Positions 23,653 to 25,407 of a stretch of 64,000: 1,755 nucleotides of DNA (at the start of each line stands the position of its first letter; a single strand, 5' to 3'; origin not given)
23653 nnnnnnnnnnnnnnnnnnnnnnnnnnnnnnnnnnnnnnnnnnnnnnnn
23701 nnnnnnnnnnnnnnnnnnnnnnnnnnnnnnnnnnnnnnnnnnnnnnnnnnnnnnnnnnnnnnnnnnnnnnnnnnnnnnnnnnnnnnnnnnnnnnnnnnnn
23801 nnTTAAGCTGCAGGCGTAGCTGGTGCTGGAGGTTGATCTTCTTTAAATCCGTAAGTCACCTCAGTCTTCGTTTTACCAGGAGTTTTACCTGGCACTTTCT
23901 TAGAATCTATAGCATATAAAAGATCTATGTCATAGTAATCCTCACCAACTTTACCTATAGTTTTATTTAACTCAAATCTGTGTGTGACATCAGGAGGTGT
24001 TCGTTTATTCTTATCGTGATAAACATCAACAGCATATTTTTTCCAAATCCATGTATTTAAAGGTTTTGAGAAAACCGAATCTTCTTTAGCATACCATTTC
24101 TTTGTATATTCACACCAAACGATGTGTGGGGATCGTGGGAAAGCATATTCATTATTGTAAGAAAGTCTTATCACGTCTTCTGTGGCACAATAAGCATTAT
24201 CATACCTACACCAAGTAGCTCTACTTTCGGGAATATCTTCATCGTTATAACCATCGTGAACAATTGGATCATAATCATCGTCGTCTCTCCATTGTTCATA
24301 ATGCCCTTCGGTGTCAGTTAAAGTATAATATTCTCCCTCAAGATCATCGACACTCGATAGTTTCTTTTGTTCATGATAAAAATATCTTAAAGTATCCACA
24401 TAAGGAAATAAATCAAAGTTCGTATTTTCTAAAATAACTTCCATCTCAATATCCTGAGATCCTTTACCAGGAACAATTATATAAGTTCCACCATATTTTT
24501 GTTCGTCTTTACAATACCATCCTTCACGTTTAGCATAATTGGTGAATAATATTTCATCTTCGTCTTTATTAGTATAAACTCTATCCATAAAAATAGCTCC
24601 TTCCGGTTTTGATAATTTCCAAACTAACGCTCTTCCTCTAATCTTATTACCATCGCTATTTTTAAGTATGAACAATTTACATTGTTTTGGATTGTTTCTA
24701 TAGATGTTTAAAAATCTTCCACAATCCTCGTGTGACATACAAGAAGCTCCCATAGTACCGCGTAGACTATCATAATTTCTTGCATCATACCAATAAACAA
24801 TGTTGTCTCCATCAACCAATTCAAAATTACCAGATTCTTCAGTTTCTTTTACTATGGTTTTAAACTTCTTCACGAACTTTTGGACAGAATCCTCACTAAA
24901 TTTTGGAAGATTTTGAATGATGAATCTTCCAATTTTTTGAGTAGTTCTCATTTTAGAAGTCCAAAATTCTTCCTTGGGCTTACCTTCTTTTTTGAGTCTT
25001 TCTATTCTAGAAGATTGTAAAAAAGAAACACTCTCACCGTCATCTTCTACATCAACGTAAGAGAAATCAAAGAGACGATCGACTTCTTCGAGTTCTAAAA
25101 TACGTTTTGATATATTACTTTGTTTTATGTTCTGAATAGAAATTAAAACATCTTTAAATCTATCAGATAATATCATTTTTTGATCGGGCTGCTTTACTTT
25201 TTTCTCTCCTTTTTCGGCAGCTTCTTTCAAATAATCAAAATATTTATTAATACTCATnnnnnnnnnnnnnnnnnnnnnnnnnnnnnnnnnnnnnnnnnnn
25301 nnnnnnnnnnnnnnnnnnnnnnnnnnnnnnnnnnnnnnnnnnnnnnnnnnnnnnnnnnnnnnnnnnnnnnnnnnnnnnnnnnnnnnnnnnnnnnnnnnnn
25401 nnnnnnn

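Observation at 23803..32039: Tandem array of an uncharacterised six-member protein family interleaved with two M20/M28-like metallopeptidase paralogs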

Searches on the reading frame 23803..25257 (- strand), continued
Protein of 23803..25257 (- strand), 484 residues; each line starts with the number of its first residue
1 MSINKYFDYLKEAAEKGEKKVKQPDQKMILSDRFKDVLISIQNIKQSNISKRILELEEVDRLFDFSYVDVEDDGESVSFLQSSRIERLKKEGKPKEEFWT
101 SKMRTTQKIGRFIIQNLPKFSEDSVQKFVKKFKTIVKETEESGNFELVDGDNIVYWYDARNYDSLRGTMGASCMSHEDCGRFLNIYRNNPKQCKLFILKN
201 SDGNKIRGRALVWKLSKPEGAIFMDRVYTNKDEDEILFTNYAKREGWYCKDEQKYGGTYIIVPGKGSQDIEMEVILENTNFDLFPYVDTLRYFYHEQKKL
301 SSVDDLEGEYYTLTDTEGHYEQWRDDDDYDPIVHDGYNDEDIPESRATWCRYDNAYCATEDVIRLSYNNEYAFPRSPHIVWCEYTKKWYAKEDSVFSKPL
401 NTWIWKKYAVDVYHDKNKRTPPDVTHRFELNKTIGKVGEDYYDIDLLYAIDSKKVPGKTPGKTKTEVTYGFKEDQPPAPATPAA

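Call 73: search_protein_families(library=pfam, proteins=[L058:12037-12894:+, L042:2778-5987:+, L051:10886-11713:+, L067:3738-4784:+, L061:10545-11129:-], max_evalue=0.001)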
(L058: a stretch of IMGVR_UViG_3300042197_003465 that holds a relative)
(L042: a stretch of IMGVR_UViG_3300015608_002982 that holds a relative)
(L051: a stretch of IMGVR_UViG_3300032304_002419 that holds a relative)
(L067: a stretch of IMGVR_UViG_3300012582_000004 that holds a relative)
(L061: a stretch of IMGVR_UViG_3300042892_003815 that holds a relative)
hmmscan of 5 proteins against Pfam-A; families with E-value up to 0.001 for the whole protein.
L058:12037-12894:+ (286 aa): 1 family
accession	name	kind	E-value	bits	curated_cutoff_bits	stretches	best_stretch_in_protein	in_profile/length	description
PF24308.1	DUF7487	-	4.9e-24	85.9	27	3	213-269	164-220/220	Family of unknown function (DUF7487)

L042:2778-5987:+ (1070 aa): 0 families

L051:10886-11713:+ (276 aa): 1 family
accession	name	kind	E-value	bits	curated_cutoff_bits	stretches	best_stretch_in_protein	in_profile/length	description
PF01541.30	GIY-YIG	-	1.4e-08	35.3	22.6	1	3-88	3-74/78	GIY-YIG catalytic domain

L067:3738-4784:+ (349 aa): 2 families
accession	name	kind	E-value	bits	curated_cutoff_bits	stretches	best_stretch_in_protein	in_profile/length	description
PF05265.19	DUF723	-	4.1e-06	27.1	20.9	0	200-248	9-59/60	Protein of unknown function (DUF723)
PF14311.12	DUF4379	-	1.9e-05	25.2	24.5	0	38-63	30-55/56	Probable Treble clef zinc finger domain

L061:10545-11129:- (195 aa): 0 families

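Call 75: search_protein_families(library=pfam, alignment_id=A2, max_evalue=10)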
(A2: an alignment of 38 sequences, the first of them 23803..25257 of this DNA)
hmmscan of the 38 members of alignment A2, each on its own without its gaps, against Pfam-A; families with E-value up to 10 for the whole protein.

A. member 1, window:23803-25257:- (484 aa): 1 family
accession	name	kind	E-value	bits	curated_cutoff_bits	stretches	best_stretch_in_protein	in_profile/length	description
PF15593.11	Imm42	-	0.21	12.5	27.2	1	123-207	49-133/162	Immunity protein 42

B. families by the number of members that match (of 38 scanned): 38 families (the first 25 are shown)
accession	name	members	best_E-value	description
PF15593.11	Imm42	2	0.21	Immunity protein 42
PF24012.1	DUF7326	1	0.00047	Family of unknown function (DUF7326)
PF14601.11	TFX_C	1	0.0025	DNA_binding protein, TFX, C-term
PF23857.1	Phage_TAC_19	1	0.019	Phage tail chaperone protein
PF20755.2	DUF6834_C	1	0.022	Domain of unknown function (DUF6834), C-terminal domain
PF24991.2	Ig_NUP210_4th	1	0.023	NUP210 forth Ig-like domain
PF05367.17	Phage_endo_I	1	0.031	Phage endonuclease I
PF21632.3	MOV-10_N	1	0.035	Helicase MOV-10, N-terminal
PF12091.13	DUF3567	1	0.04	Protein of unknown function (DUF3567)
PF14947.12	HTH_45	1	0.05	Winged helix-turn-helix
PF12760.12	Zn_ribbon_IS1595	1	0.059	Transposase zinc-ribbon domain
PF05207.18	Zn_ribbon_CSL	1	0.061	CSL zinc finger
PF04504.20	GeBP-like_DBD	1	0.063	Glabrous-enhancer-binding protein-like family, DBD domain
PF16084.10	LydB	1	0.073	LydA-holin antagonist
PF18664.7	CdiA_C_tRNase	1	0.091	CdiA C-terminal tRNase domain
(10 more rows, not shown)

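Call 87: find_related_loci(query=A3, collection=genome_contigs, flank=8000)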
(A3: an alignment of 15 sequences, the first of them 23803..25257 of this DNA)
Query A3 (484 aa) in genome_contigs; peptide patterns used: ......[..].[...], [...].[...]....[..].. (x = any residue, [..] = any of these).
30 stretches matched a pattern; 7 encode a relative of the query (tblastn E <= 1e-3); 7 distinct loci.
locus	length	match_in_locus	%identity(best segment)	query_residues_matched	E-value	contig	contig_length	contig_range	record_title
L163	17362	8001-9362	34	25-447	7e-55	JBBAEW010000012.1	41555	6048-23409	MAG: Saccharofermentanales bacterium isolate SO_2017_LW2_24 scaffold_2101_c1_LW138R_2017, whole genome shotgun sequence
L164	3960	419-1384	30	3-293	1e-38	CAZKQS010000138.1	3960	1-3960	MAG TPA_asm: uncultured Thermoplasmatales archaeon isolate SRP332253_co2_176 genome assembly, contig: NODE_26035_length_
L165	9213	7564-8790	31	3-395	8e-44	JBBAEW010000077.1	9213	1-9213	MAG: Saccharofermentanales bacterium isolate SO_2017_LW2_24 scaffold_16241_c1_LW138R_2017, whole genome shotgun sequence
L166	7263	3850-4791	33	34-321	6e-37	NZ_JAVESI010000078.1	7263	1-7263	MAG: Trichloromonas sp. isolate BF1_5 scaffold_14566_c1_biofilm_2017, whole genome shotgun sequence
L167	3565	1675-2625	32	30-321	2e-34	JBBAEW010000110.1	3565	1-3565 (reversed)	MAG: Saccharofermentanales bacterium isolate SO_2017_LW2_24 scaffold_56126_c1_LW138R_2017, whole genome shotgun sequence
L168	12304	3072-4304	27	19-404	8e-32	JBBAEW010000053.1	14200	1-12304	MAG: Saccharofermentanales bacterium isolate SO_2017_LW2_24 scaffold_9351_c1_LW138R_2017, whole genome shotgun sequence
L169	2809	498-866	30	167-292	5e-13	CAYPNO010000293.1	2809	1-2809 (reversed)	MAG TPA_asm: uncultured Desulfuromonas sp. isolate binchicken_co139_344 genome assembly, contig: NODE_96540_length_2809_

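Call 110: list_cluster_members(proteins=[P0035, P0052, P0056, P0061, P0065])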
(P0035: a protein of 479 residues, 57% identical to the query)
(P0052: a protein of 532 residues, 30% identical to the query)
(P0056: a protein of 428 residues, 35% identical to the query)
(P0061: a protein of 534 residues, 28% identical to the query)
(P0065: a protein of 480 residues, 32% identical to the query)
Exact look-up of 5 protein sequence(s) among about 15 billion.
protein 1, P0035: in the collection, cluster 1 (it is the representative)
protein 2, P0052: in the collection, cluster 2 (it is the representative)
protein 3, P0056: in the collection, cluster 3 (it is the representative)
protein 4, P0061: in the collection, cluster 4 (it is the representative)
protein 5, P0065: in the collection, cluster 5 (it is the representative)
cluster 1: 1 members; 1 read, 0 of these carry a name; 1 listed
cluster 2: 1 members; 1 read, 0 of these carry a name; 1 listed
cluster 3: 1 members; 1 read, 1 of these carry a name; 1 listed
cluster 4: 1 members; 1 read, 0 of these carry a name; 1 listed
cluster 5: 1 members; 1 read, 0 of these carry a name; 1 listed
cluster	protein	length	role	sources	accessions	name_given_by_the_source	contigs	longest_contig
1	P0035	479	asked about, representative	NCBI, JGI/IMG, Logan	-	-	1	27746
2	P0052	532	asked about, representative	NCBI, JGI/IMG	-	-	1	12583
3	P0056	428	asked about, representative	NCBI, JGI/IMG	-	hypothetical protein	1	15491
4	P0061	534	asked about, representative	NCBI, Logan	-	-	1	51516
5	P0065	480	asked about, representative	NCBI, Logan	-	-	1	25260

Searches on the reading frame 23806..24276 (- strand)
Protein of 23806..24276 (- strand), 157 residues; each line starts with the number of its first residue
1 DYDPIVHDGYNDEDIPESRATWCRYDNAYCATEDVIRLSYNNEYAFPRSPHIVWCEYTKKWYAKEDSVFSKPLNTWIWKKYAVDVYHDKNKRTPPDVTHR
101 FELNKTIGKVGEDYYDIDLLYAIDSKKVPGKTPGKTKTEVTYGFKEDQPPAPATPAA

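Call 111: search_protein_families(library=pfam, proteins=[window:23806-24276:-], max_evalue=10)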
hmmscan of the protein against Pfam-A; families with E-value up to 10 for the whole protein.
seq(157 aa): 0 families

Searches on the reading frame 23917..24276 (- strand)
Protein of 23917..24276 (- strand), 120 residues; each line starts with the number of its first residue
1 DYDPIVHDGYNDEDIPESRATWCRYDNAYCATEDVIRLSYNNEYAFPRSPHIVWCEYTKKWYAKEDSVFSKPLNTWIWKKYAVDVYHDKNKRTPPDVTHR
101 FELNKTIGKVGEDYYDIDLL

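Call 59: search_dna_similar(query=window:23917-24276:-, collection=phages, mode=protein, max_evalue=0.01, max_rows=30)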
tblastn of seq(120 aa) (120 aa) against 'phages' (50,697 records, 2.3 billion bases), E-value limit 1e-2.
Records with a match: 2; places in all: 2; records where one place covers at least 80% of the query: 2.
Best place of each record, by identity: 80-90% 2.
By first word of the organism name: uncultured 2.
By host as written in the record: - 2.
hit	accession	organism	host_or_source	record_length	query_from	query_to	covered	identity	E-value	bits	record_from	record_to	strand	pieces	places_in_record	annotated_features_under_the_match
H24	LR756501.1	uncultured phage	metagenomic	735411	1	120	100%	80.3%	2e-61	207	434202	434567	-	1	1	record has no annotation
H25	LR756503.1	uncultured phage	metagenomic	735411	1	120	100%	80.3%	2e-61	207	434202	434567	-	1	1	record has no annotation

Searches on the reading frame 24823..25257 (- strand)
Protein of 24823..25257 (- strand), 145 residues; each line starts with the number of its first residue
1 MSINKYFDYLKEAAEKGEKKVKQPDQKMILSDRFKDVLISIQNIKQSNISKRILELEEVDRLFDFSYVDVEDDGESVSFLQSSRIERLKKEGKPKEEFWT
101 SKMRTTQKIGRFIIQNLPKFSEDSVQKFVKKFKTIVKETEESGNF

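Call 85: predict_structure(alignment_id=A6)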
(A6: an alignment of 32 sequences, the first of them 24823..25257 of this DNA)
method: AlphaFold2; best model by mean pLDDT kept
length: 145 residues; sequences in the alignment: 32
mean_pLDDT: 89.9   pTM: 0.78
mean pLDDT of the five models: 89.9, 89.9, 88.6, 87.4, 87.0
residues with pLDDT >= 90: 110; 70-90: 18; 50-70: 16; < 50: 1
segments of 3 or more residues with pLDDT < 50: none
pLDDT, mean of each block of 10 residues (from residue 1): 67 61 88 97 89 95 97 96 96 97 97 97 97 93 71
secondary structure, 60 per line:
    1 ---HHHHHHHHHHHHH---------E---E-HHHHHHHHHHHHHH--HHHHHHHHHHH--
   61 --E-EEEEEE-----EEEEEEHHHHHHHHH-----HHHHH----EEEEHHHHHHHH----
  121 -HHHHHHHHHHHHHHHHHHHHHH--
elements in order: H4-16 H32-45 H48-58 E65-70 E76-81 H82-90 H96-100 E105-108 H109-116 H122-143

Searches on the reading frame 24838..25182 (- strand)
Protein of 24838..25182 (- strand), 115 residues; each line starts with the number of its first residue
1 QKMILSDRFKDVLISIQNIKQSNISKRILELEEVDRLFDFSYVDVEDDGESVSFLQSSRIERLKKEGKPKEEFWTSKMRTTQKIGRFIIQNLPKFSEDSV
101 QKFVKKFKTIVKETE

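Call 58: find_homologous_proteins(query=A5, max_evalue=0.001)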
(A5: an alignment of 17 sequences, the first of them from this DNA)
Query A5 (17 sequences): 477 candidates shared short words with the query, none scored E <= 0.001.
